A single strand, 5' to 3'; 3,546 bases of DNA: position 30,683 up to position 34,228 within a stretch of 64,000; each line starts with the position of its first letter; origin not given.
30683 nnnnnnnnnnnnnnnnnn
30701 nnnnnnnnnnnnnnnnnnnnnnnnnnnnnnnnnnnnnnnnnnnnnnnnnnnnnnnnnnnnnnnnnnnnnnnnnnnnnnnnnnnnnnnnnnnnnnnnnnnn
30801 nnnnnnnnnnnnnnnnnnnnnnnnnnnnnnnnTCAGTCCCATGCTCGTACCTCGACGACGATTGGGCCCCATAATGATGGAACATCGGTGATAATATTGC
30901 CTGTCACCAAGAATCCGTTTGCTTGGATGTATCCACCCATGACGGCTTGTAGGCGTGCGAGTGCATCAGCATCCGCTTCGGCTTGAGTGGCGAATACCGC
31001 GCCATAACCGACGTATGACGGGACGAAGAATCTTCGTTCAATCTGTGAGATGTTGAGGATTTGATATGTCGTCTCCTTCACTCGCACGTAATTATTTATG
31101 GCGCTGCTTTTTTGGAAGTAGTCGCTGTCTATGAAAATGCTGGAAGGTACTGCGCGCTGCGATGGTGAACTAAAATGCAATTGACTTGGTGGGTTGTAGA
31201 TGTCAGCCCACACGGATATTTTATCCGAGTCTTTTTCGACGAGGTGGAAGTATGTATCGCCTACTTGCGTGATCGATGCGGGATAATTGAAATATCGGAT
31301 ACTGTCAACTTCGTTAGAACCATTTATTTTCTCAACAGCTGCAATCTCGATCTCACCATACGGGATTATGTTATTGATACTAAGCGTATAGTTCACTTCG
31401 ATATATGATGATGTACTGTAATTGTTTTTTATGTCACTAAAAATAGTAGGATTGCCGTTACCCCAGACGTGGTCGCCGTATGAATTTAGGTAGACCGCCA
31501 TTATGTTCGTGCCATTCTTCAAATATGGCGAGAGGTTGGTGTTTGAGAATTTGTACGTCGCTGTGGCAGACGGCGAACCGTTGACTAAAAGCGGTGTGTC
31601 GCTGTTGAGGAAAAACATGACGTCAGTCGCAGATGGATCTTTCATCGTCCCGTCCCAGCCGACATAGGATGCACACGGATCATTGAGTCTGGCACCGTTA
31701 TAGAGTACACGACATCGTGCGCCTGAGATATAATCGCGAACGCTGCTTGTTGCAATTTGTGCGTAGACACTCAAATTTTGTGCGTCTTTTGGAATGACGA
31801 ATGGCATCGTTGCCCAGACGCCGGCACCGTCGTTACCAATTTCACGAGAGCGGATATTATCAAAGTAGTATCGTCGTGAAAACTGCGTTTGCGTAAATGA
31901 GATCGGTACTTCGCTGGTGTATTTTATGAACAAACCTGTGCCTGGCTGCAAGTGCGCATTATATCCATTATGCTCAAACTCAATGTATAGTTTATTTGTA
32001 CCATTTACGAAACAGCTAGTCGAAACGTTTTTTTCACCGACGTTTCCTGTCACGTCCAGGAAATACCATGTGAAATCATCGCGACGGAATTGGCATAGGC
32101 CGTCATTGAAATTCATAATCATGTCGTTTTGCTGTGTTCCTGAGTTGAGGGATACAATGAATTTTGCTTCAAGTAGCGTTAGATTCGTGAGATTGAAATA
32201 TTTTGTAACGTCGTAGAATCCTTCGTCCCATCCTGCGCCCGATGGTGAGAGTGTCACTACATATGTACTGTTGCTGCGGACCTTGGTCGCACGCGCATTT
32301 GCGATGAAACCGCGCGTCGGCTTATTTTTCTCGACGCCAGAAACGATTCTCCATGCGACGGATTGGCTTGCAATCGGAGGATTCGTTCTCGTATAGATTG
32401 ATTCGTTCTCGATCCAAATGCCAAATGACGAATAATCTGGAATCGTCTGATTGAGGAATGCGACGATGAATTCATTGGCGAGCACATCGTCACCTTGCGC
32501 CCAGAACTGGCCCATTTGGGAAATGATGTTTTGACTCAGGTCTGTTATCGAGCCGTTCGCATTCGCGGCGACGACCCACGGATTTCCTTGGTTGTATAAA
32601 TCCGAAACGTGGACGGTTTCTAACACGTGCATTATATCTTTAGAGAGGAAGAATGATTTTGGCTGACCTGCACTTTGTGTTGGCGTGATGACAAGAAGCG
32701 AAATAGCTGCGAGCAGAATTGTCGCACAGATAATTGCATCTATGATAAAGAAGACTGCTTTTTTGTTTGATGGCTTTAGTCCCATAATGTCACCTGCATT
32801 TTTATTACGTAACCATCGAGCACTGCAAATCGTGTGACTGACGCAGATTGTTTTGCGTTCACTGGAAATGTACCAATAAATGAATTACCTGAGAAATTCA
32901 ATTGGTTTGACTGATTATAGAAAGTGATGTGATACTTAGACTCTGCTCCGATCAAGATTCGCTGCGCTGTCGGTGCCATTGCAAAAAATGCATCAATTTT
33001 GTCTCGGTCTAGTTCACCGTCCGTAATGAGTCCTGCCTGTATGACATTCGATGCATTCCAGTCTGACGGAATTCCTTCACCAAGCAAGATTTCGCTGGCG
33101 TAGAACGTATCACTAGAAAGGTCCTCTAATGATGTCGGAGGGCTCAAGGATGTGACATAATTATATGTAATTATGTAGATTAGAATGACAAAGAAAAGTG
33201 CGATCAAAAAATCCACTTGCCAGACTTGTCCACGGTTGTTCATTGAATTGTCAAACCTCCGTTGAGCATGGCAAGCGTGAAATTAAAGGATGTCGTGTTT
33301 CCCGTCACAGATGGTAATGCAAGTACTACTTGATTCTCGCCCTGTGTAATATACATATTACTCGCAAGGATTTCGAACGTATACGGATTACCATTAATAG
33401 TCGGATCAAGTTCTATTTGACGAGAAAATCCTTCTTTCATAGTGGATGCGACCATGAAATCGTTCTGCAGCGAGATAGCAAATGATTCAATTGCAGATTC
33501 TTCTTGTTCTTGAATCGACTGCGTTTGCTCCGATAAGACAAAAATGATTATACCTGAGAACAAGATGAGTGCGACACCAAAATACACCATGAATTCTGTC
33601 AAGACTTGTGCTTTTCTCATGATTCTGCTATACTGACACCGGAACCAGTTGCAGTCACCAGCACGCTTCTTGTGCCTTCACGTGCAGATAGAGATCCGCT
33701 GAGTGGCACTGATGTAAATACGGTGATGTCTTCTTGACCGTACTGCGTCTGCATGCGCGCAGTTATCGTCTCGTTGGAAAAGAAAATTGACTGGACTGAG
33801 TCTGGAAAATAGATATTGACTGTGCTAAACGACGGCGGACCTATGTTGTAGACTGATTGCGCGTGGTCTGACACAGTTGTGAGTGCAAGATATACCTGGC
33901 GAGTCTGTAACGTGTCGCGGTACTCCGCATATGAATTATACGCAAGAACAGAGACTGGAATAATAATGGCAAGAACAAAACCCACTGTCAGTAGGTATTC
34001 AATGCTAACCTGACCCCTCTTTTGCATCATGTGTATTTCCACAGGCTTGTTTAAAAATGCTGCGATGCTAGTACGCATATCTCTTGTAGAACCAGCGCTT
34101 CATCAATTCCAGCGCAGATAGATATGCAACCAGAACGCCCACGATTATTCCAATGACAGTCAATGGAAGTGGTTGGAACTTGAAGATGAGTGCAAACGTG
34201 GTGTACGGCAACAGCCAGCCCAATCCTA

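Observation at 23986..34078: Complete archaeal type IV pilus (Tad-like) locus with split TadB/TadC platform and six class III signal peptide proteins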

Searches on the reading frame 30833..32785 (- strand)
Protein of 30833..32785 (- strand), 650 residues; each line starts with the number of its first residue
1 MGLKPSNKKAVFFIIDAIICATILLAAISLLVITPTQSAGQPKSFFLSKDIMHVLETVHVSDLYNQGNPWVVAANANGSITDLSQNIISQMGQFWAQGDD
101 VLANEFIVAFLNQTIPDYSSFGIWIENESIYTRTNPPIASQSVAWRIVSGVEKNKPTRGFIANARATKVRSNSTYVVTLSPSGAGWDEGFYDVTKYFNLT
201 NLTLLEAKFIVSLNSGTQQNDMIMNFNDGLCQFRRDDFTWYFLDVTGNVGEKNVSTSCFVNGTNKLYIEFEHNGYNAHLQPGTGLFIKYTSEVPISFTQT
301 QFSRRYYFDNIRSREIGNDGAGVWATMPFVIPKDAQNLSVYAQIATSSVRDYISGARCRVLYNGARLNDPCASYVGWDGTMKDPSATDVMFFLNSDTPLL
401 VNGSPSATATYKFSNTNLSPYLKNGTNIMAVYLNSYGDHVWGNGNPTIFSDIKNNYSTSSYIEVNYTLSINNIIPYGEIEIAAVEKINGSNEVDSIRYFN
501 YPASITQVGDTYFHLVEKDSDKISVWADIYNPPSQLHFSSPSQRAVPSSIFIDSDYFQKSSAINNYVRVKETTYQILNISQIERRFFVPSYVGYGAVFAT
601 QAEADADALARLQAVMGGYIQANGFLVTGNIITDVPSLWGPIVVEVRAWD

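Call 3: search_protein_families(library=pfam, proteins=[window:30833-32785:-], max_evalue=0.1)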
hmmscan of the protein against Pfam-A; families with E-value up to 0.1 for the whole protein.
window:30833-32785:- (650 aa): 0 families

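Call 4: search_protein_families(library=ncbifam, proteins=[window:30833-32785:-], max_evalue=0.1)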
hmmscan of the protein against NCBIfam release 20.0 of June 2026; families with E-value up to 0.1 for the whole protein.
window:30833-32785:- (650 aa): 0 families

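Call 33: find_homologous_proteins(query=window:30833-32785:-, max_evalue=0.00001)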
Query window:30833-32785:- (650 aa): 8 proteins with E <= 0.00001 among 8000 candidates.
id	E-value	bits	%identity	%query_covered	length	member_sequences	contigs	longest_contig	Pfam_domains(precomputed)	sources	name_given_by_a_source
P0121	0.0e+0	1481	100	100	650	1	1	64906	-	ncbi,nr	ncbi:MAG TPA: hypothetical protein VK158_03195 [Acidobacteriota bacterium]|nr:hypothetical protein [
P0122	8.0e-151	522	39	100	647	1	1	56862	-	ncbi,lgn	ncbi:MAG: hypothetical protein ACMXYF_00805 [Candidatus Woesearchaeota archaeon]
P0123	2.8e-144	501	40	99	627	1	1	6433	-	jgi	jgi:hypothetical protein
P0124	1.8e-127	445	39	100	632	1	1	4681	-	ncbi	-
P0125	2.3e-110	389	35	99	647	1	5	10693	-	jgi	jgi:hypothetical protein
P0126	6.5e-69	252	29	99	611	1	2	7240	-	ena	-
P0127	1.0e-68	251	29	99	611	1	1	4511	-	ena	-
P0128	1.4e-41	161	29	77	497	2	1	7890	-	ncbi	ncbi:MAG: hypothetical protein QXS37_02750, partial [Candidatus Aenigmatarchaeota archaeon]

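Call 39: predict_structure(alignment_id=A1)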
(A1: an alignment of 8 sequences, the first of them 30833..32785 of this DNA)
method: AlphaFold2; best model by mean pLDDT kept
length: 650 residues; sequences in the alignment: 8
mean_pLDDT: 74.7   pTM: 0.65
mean pLDDT of the five models: 74.7, 73.9, 72.9, 71.3, 68.2
residues with pLDDT >= 90: 158; 70-90: 293; 50-70: 93; < 50: 106
segments of 3 or more residues with pLDDT < 50: 1-10, 30-50, 116-157, 359-370, 633-650
pLDDT, mean of each block of 10 residues (from residue 1): 40 64 62 34 37 65 79 84 78 68 72 49 45 41 42 45 78 86 77 91 92 70 90 90 76 94 91 74 91 66 90 73 90 90 90 51 41 75 82 91 88 93 93 81 82 83 87 64 78 87 82 87 91 91 85 87 89 85 86 72 86 79 76 40 39
secondary structure, 60 per line:
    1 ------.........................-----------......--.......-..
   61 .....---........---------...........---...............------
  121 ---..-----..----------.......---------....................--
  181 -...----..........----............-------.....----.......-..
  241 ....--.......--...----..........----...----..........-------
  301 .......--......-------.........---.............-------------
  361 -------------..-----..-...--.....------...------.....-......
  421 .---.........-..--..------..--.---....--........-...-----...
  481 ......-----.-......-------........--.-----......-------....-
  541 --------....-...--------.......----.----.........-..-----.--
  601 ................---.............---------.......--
elements in order: H7-31 H43-48 H51-57 H60-65 H69-76 H87-96 H100-114 E143-149 E159-178 E182-184 E189-198 E203-214 E222-226 E231-234 E239-244 E247-253 E263-272 E277-279 E284-293 E301-307 E310-315 E323-331 E335-347 E389-393 E400-402 E409-413 H415-421 E425-433 E461-468 E478-486 E494-499 E507-514 E523-528 E536-539 E549-552 E565-571 E581-589 H601-616 E620-632 E642-648

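Call 99: fold_search(model_id=the predicted structure, library=pdb)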
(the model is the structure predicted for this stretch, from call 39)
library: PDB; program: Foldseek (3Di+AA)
matches with E <= 10: 1216; with E <= 0.001: 46
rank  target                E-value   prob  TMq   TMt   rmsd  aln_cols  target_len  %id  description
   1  5x7o_A                2.7e-07  0.98  0.13  0.08  25.4       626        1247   10  Crystal structure of Paenibacillus sp. 598K alpha-1,6-glucosyltransferase (released 2017-07-26)
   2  8qqh_BBB              4.4e-07  0.98  0.12  0.09  25.0       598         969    9  Structure of beta-galactosidase from Desulfurococcus amyloliticus (released 2024-08-14)
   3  8qqh_AAA              6.7e-07  0.97  0.12  0.08  24.5       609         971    8  Structure of beta-galactosidase from Desulfurococcus amyloliticus (released 2024-08-14)
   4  6a48                  5.4e-06  0.80  0.11  0.11  25.9       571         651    6  Crystal structure of reelin N-terminal region (released 2019-06-19)
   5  3w5n                  6.4e-06  0.90  0.12  0.08  25.3       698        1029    7  Crystal Structure of Streptomyces avermitilis alpha-L-rhamnosidase complexed with L-rhamnose (released 2013-03-20)
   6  9fmt_B                6.7e-06  1.00  0.16  0.16  25.1       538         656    9  Cryo-EM structure of the BcsB hexameric crown from the E. coli cellulose secretion macrocomplex (released 2024-10-16)
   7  6yg8_B                7.8e-06  0.99  0.16  0.16  25.7       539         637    9  Cryo-EM structure of a BcsB pentamer in the context of an assembled Bcs macrocomplex (released 2021-02-24)
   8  5b4x_A                1.6e-05  0.87  0.14  0.13  32.0       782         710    8  Crystal structure of the ApoER2 ectodomain in complex with the Reelin R56 fragment (released 2017-04-26)
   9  6yg8_A                1.9e-05  0.99  0.16  0.16  25.9       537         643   10  Cryo-EM structure of a BcsB pentamer in the context of an assembled Bcs macrocomplex (released 2021-02-24)
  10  9fmt_C                2.0e-05  0.99  0.16  0.17  25.8       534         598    9  Cryo-EM structure of the BcsB hexameric crown from the E. coli cellulose secretion macrocomplex (released 2024-10-16)
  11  6yg8_E                2.0e-05  0.93  0.13  0.14  26.6       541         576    9  Cryo-EM structure of a BcsB pentamer in the context of an assembled Bcs macrocomplex (released 2021-02-24)
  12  4zch_A                2.4e-05  0.96  0.16  0.21  23.2       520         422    8  Single-chain human APRIL-BAFF-BAFF Heterotrimer (released 2015-05-13)
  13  5j7u_E                2.4e-05  0.47  0.12  0.13  26.2       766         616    8  Faustovirus major capsid protein (released 2016-05-18)
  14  3j31_P                3.4e-05  0.84  0.13  0.19  27.1       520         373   10  Life in the extremes: atomic structure of Sulfolobus Turreted Icosahedral Virus (released 2013-05-01)
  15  9b8i                  3.8e-05  0.98  0.15  0.14  25.9       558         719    9  Cryo-EM structure of the E. coli cellulose synthase BcsB-BcsC fusion protein (released 2025-02-19)
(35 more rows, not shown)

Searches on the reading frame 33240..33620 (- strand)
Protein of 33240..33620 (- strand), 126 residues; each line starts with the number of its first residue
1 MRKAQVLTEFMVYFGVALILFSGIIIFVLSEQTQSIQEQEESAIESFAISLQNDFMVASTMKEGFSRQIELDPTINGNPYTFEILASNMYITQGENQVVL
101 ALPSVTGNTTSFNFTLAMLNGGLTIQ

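Call 3: search_protein_families(library=pfam, proteins=[window:33240-33620:-], max_evalue=0.1)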
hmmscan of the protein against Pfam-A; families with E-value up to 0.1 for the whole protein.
window:33240-33620:- (126 aa): 2 families
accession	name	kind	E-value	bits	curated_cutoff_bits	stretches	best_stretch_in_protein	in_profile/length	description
PF20585.4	Pectate_lyase_5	-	0.021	15.4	24.3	1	48-102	21-83/126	Putative pectate lyase-like adhesive domain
PF23928.1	DUF7266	-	0.024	14.8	27.6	1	25-104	32-110/145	Family of unknown function (DUF7266)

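Call 4: search_protein_families(library=ncbifam, proteins=[window:33240-33620:-], max_evalue=0.1)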
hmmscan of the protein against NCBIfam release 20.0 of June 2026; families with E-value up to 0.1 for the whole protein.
window:33240-33620:- (126 aa): 1 family
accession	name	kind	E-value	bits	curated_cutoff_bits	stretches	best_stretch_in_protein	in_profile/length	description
NF041013.1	T4P_ComGE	equivalog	0.016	15.3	49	1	6-47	7-44/83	competence type IV pilus minor pilin ComGE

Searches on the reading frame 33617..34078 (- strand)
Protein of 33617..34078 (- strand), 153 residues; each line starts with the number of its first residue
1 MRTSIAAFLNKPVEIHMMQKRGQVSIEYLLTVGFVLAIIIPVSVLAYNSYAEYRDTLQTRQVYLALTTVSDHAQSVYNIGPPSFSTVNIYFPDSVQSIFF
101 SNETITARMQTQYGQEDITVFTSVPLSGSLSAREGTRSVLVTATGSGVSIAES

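Call 3: search_protein_families(library=pfam, proteins=[window:33617-34078:-], max_evalue=0.1)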
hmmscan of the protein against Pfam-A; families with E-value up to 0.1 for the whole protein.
window:33617-34078:- (153 aa): 1 family
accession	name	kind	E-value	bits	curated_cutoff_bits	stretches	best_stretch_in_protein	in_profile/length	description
PF04021.17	Class_IIIsignal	-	0.00084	19.6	23.7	1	20-40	1-21/27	Class III signal peptide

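Call 4: search_protein_families(library=ncbifam, proteins=[window:33617-34078:-], max_evalue=0.1)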
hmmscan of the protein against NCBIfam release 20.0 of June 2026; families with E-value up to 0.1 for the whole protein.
window:33617-34078:- (153 aa): 0 families

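Call 81: search_protein_families(library=pfam, alignment_id=A5, max_evalue=0.05)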
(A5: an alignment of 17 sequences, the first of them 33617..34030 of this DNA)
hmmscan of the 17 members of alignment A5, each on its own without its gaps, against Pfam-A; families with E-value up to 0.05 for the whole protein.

A. member 1, window:33617-34030:- (137 aa): 1 family
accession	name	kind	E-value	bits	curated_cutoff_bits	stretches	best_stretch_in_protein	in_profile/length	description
PF04021.17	Class_IIIsignal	-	0.00073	19.8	23.7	1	4-24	1-21/27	Class III signal peptide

B. families by the number of members that match (of 17 scanned): 8 families
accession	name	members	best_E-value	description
PF23928.1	DUF7266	4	8.8e-08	Family of unknown function (DUF7266)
PF04021.17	Class_IIIsignal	4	2.4e-05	Class III signal peptide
PF15125.11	TMEM238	1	0.0015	TMEM238 protein family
PF09763.15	Sec3_CC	1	0.0081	Exocyst complex component Sec3, coiled-coil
PF23958.1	DUF7287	1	0.013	Family of unknown function (DUF7287)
PF20338.3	DUF6633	1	0.019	Family of unknown function (DUF6633)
PF20585.4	Pectate_lyase_5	1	0.021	Putative pectate lyase-like adhesive domain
PF04854.19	DUF624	1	0.028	Protein of unknown function, DUF624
